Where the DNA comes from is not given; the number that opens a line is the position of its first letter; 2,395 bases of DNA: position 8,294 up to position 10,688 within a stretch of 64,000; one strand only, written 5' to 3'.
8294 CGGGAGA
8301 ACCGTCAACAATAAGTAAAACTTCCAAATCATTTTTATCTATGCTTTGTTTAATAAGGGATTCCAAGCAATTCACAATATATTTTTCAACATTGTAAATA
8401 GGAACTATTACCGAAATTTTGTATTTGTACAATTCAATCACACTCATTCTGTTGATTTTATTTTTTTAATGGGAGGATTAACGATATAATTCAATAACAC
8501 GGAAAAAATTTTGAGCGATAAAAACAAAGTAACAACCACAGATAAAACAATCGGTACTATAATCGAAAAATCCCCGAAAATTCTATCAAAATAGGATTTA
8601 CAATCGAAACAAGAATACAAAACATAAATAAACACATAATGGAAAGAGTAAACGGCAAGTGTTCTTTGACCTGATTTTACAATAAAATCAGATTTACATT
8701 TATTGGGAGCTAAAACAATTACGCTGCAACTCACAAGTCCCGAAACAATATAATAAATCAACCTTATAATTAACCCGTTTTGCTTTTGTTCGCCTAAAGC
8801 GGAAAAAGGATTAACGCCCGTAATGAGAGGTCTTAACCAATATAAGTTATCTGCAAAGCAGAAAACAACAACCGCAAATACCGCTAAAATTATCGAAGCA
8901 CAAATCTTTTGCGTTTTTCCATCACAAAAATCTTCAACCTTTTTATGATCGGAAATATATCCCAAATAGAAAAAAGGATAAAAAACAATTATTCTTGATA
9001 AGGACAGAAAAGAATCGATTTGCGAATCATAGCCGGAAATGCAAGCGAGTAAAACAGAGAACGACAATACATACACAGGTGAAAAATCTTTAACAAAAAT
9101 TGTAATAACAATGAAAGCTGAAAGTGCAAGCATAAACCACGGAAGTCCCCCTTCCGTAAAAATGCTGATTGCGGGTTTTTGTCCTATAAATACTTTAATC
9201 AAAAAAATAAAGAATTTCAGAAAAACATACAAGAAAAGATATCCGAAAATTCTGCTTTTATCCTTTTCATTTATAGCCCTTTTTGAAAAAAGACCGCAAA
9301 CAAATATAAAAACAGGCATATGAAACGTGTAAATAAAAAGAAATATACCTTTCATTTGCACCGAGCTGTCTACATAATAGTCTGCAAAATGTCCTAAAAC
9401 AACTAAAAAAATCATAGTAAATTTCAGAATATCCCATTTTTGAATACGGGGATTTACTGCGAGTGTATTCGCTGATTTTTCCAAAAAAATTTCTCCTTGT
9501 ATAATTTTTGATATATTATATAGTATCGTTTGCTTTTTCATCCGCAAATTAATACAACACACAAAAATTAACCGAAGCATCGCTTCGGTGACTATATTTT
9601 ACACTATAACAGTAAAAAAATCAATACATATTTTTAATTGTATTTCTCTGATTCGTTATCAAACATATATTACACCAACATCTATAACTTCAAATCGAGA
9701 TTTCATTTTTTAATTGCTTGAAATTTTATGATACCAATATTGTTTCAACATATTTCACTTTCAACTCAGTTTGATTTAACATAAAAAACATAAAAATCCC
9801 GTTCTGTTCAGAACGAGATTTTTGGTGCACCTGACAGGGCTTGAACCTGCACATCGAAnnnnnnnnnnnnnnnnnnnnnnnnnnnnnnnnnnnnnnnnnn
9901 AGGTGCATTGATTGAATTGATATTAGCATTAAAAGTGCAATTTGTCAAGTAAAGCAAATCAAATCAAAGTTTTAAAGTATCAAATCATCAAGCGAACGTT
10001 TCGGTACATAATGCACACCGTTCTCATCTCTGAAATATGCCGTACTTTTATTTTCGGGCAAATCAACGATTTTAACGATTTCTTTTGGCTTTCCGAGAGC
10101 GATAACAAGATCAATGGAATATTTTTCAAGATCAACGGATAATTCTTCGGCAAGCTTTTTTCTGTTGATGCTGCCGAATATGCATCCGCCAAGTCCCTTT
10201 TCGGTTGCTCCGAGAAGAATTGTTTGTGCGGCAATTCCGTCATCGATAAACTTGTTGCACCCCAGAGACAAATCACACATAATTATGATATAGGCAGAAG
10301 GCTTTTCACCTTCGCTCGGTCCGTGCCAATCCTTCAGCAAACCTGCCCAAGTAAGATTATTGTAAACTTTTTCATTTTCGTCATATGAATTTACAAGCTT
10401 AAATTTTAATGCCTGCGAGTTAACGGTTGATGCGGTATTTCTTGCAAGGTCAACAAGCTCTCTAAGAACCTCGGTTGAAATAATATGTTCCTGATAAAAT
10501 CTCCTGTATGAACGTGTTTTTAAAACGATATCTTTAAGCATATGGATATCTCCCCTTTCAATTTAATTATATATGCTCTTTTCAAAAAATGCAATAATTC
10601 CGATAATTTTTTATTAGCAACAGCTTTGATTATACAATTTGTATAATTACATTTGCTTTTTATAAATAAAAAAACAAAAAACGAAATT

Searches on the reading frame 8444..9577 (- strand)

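Call 42: search_protein_families(library=pfam, max_evalue=1e-8, proteins=[window:8444-9577:-])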
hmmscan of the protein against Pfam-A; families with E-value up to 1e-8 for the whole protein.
window:8444-9577:- (377 aa): 1 family
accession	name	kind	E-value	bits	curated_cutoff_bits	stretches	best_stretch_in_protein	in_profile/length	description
PF01757.29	Acyl_transf_3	-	5.4e-14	52.4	31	1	47-355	3-322/326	Acyltransferase domain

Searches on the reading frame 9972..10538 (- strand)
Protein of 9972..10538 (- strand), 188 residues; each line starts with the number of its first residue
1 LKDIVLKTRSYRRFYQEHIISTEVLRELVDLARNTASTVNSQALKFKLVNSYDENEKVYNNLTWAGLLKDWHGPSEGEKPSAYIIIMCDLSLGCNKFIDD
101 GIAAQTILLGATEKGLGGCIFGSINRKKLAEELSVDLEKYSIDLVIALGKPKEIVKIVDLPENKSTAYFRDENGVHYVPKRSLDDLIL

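Call 42: search_protein_families(library=pfam, max_evalue=1e-8, proteins=[window:9972-10538:-])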
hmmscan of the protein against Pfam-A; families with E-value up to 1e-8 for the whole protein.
window:9972-10538:- (188 aa): 1 family
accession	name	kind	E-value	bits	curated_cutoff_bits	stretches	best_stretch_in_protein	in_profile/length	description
PF00881.29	Nitroreductase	-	3.1e-15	57.2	23.5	0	98-150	117-167/167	Nitroreductase family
